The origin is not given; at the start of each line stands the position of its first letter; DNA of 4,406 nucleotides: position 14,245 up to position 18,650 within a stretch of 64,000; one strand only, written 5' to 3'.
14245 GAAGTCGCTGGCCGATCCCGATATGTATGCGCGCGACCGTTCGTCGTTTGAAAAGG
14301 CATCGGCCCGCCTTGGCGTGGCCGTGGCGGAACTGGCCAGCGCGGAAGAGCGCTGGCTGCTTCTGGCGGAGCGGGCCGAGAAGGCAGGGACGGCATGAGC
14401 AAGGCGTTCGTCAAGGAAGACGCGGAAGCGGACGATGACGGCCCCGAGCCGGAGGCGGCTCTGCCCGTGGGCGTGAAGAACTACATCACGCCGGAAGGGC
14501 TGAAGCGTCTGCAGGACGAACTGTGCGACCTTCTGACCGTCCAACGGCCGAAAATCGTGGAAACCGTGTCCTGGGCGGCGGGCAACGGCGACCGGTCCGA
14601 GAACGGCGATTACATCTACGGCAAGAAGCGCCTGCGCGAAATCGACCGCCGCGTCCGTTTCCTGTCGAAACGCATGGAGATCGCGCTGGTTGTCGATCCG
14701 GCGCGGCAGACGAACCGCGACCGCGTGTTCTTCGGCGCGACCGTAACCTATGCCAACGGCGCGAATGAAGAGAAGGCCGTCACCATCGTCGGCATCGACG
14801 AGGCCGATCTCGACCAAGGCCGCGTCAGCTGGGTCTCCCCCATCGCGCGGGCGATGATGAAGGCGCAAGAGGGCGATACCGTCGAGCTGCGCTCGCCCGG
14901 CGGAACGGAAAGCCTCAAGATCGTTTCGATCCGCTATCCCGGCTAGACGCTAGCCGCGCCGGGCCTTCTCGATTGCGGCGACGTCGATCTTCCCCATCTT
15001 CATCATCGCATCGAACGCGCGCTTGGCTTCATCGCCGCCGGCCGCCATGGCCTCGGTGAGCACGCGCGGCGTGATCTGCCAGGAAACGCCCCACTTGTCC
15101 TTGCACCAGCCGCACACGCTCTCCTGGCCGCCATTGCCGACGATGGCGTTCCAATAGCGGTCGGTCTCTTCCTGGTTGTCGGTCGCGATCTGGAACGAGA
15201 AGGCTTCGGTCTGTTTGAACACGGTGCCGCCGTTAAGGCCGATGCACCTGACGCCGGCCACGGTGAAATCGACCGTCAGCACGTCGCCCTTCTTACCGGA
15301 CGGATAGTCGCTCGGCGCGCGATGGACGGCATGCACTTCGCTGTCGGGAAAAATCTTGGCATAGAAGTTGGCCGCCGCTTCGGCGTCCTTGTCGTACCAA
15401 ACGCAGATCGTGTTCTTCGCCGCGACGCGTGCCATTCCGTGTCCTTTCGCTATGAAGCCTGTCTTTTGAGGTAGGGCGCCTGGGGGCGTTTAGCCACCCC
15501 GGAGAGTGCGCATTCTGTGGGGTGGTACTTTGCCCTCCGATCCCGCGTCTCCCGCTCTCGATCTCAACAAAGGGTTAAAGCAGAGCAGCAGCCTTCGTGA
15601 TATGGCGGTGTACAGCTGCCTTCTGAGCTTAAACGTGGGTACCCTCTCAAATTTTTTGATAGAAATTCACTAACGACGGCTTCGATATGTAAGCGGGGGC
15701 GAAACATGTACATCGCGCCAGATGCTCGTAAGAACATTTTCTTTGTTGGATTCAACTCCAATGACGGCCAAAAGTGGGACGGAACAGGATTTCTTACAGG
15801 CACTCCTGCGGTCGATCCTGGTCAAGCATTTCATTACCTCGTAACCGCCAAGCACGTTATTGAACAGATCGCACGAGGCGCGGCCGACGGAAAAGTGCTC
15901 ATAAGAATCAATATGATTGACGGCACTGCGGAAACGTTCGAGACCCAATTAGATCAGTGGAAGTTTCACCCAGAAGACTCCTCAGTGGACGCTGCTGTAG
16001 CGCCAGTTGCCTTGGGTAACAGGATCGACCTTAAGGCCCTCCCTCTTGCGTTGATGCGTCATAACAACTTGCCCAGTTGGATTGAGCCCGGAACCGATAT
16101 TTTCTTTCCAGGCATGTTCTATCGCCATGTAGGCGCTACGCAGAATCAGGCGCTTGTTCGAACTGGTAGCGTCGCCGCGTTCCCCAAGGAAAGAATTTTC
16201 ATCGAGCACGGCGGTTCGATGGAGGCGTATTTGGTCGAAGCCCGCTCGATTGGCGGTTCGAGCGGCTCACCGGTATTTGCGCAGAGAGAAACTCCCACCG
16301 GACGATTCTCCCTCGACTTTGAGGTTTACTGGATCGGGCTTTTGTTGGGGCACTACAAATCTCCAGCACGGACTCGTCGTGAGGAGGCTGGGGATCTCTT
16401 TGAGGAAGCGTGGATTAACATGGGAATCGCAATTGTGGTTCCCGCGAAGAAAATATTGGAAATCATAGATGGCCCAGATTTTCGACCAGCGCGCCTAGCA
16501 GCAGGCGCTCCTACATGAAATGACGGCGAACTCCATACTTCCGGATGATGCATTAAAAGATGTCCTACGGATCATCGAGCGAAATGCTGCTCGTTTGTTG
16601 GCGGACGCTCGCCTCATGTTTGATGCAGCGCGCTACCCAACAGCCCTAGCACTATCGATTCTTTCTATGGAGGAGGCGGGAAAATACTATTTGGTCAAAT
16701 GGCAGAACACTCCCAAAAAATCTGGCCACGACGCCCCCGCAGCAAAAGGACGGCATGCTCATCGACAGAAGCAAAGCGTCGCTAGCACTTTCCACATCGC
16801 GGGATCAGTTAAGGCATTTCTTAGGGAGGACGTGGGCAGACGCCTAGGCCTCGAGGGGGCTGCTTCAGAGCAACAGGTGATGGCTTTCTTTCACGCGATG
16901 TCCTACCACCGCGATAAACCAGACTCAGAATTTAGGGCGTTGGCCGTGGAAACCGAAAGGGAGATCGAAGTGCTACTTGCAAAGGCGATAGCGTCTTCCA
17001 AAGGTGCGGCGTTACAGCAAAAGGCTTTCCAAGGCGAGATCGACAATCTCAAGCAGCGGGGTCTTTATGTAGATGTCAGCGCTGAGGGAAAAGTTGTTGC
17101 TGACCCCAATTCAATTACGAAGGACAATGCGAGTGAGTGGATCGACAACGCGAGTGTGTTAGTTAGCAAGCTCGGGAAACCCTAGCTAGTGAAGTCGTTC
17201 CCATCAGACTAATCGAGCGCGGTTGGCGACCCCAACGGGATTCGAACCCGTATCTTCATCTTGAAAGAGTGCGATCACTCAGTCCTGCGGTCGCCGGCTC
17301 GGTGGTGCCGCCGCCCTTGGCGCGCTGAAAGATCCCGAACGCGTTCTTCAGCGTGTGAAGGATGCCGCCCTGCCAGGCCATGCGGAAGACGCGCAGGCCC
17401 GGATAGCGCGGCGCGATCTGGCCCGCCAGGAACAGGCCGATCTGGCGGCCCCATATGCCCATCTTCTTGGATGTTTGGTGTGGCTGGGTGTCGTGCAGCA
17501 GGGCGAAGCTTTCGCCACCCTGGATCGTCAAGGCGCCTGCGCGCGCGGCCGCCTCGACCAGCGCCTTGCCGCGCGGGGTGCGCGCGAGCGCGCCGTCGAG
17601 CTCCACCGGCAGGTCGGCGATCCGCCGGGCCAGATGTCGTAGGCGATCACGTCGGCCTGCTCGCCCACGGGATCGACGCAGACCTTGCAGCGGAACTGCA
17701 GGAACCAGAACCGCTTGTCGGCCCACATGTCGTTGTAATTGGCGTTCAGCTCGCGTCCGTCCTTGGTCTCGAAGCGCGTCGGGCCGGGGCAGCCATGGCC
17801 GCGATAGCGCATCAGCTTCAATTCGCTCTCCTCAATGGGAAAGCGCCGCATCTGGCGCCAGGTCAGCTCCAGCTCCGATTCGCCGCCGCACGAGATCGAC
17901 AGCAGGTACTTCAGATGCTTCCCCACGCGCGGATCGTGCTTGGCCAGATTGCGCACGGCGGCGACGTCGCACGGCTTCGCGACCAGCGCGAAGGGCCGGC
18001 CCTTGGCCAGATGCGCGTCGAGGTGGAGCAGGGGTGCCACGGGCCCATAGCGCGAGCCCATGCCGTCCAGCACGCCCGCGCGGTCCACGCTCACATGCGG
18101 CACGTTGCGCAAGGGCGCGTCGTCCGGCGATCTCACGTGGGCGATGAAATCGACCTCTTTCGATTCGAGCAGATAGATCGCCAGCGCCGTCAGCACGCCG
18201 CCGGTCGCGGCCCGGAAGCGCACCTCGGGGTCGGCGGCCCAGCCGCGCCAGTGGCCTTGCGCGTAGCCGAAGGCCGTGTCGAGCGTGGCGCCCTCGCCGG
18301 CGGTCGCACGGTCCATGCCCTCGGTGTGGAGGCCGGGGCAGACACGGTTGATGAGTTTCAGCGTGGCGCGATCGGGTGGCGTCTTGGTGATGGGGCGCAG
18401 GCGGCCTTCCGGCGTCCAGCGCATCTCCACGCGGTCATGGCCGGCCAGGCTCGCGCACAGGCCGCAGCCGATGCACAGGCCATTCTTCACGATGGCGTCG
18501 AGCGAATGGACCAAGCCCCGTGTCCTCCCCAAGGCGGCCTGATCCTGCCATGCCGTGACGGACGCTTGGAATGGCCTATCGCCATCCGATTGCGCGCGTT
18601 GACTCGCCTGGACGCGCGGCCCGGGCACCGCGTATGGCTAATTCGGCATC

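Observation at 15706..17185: Candidate undescribed anti-phage module: cytosolic trypsin-like protease coupled to an AbiV/HEPN-like effector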

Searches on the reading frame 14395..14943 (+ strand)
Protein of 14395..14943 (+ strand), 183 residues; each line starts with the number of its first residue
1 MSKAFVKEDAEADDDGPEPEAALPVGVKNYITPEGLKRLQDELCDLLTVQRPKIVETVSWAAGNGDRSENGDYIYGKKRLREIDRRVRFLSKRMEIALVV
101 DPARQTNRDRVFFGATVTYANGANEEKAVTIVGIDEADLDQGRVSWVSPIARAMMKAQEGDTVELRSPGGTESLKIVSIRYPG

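Call 50: list_cluster_members(proteins=[window:14395-14943:+, window:14953-15435:-, window:20822-21907:-, window:15706-16515:+, window:16520-17182:+])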
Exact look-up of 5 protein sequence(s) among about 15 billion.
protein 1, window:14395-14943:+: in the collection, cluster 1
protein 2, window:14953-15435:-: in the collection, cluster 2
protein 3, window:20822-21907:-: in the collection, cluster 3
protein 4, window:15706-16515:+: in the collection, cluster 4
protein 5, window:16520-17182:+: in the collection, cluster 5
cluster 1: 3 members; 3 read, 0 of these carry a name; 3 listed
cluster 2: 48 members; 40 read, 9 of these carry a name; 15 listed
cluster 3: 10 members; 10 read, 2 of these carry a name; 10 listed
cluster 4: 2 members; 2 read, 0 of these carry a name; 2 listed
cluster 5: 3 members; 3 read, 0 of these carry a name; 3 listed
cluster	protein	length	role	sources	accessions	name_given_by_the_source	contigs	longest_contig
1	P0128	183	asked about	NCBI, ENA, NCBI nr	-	-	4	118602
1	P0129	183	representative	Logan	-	-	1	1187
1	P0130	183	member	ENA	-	-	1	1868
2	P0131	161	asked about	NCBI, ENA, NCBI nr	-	-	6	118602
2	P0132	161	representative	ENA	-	-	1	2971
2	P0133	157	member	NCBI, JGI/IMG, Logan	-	predicted 3-demethylubiquinone-9 3-methyltransferase (glyoxalase superfamily)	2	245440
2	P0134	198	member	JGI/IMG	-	predicted 3-demethylubiquinone-9 3-methyltransferase (glyoxalase superfamily)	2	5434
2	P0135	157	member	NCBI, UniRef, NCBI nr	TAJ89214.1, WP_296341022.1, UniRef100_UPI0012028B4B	VOC family protein [Reyranella sp.] | VOC family protein n=1 Tax=Reyranella sp. TaxID=1929291 RepID=UPI0012028B4B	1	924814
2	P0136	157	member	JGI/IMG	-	predicted 3-demethylubiquinone-9 3-methyltransferase (glyoxalase superfamily)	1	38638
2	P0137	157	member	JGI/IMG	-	predicted 3-demethylubiquinone-9 3-methyltransferase (glyoxalase superfamily)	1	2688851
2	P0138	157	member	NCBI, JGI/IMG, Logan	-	predicted 3-demethylubiquinone-9 3-methyltransferase (glyoxalase superfamily)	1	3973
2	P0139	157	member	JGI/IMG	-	predicted 3-demethylubiquinone-9 3-methyltransferase (glyoxalase superfamily)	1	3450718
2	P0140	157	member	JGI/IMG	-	predicted 3-demethylubiquinone-9 3-methyltransferase (glyoxalase superfamily)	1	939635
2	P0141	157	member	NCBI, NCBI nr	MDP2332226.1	MAG: VOC family protein [Reyranella sp.] | VOC family protein [Reyranella sp.]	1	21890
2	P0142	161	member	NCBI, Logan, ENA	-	-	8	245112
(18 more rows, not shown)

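Call 53: find_encoding_contigs(protein=P0135, flank=6000, max_places=4)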
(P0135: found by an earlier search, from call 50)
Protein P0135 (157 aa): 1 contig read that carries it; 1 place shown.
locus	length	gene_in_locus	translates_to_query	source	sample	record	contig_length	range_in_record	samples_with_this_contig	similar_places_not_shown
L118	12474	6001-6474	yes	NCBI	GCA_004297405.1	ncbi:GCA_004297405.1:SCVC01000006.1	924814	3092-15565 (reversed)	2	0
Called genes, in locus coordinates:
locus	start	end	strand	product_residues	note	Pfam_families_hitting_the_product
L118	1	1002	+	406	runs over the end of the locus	-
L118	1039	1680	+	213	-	PF03413:PepSY (faint), PF21959:DUF6923 (faint), PF05096:Glu_cyclase_2 (faint), PF08450:SGL (faint), PF16819:DUF5074 (weak), PF13360:PQQ_2 (weak)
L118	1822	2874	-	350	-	PF13411:MerR_1, PF00376:MerR, PF13191:AAA_16 (weak)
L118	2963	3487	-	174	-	PF13628:DUF4142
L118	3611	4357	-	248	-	PF00027:cNMP_binding, PF13545:HTH_Crp_2, PF00325:Crp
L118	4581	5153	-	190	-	PF13628:DUF4142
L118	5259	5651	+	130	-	PF00903:Glyoxalase, PF12681:Glyoxalase_2 (weak)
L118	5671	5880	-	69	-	-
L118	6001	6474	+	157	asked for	PF06983:3-dmu-9_3-mt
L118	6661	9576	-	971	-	PF13448:DUF4114 (weak)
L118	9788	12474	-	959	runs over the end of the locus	PF13448:DUF4114 (weak)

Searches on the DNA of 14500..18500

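Call 8: search_rna_families(source=window, start=14500, end=18500, threshold=evalue, max_evalue=1, show_alignments=3)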
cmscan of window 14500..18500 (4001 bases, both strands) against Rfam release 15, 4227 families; matches with E-value up to 1: 1.
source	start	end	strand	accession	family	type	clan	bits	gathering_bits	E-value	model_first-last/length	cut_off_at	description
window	17227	17292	-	RF00005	tRNA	Gene; tRNA;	CL00001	22.2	29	0.27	1-71/71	no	tRNA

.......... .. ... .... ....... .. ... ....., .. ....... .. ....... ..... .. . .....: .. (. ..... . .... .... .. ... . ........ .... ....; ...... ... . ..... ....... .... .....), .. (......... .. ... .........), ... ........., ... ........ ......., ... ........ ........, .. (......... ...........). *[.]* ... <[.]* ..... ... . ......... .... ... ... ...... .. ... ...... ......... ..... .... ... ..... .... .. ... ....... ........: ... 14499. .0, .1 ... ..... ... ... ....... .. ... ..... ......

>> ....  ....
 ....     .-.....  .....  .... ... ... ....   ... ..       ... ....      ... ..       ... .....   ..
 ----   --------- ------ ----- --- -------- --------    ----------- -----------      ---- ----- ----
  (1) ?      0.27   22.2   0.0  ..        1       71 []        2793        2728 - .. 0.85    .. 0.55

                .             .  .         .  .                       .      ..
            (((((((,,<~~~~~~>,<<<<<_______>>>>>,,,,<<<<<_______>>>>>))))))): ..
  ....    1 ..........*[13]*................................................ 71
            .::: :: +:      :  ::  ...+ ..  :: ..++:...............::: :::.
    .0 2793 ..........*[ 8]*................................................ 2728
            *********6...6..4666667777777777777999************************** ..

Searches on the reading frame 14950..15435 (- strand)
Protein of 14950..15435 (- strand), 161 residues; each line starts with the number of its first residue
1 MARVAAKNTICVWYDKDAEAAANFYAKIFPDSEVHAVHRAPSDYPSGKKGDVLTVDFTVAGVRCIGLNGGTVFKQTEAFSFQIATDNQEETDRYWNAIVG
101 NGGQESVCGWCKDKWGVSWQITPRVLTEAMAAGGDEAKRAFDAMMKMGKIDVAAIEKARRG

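Call 52: find_encoding_contigs(protein=window:14950-15435:-, flank=6000, max_places=8)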
Protein window:14950-15435:- (161 aa): 7 contigs read that carry it; 7 places shown.
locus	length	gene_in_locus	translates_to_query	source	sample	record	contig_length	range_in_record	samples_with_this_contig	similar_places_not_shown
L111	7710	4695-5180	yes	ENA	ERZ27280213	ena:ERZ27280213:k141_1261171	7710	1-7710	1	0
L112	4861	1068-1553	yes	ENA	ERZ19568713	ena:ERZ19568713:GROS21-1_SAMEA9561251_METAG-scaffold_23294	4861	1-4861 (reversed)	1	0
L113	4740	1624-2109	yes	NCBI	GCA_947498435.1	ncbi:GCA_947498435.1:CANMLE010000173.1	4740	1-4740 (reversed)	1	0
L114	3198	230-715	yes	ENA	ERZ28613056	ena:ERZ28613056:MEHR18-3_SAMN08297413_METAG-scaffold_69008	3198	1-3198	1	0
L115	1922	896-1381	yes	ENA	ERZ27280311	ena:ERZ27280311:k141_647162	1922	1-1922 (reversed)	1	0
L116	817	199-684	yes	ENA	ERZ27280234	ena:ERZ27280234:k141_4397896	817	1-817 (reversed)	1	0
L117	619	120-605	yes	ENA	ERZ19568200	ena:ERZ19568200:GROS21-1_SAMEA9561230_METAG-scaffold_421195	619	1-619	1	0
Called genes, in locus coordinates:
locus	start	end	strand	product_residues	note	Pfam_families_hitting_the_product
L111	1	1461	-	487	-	?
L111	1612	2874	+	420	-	PF04422:FrhB_FdhB_N, PF04432:FrhB_FdhB_C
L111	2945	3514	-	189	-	PF18728:HEPN_AbiV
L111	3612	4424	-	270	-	-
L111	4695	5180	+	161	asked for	PF06983:3-dmu-9_3-mt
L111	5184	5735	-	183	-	PF03449:GreA_GreB_N, PF01272:GreA_GreB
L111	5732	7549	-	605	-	PF03308:MeaB (faint), PF00005:ABC_tran, PF00006:ATP-synt_ab (faint), PF01926:MMR_HSR1 (faint), PF02463:SMC_N (faint), PF13304:AAA_21 (faint), PF00005:ABC_tran, PF16326:ABC_tran_CTD, +3 more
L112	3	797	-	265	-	?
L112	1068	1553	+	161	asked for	PF06983:3-dmu-9_3-mt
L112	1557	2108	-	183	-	PF03449:GreA_GreB_N, PF01272:GreA_GreB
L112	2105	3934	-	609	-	-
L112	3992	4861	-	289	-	?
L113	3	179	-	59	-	?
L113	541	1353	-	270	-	-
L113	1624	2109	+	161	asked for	PF06983:3-dmu-9_3-mt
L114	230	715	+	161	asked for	PF06983:3-dmu-9_3-mt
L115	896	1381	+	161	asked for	PF06983:3-dmu-9_3-mt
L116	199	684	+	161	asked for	PF06983:3-dmu-9_3-mt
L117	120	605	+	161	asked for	PF06983:3-dmu-9_3-mt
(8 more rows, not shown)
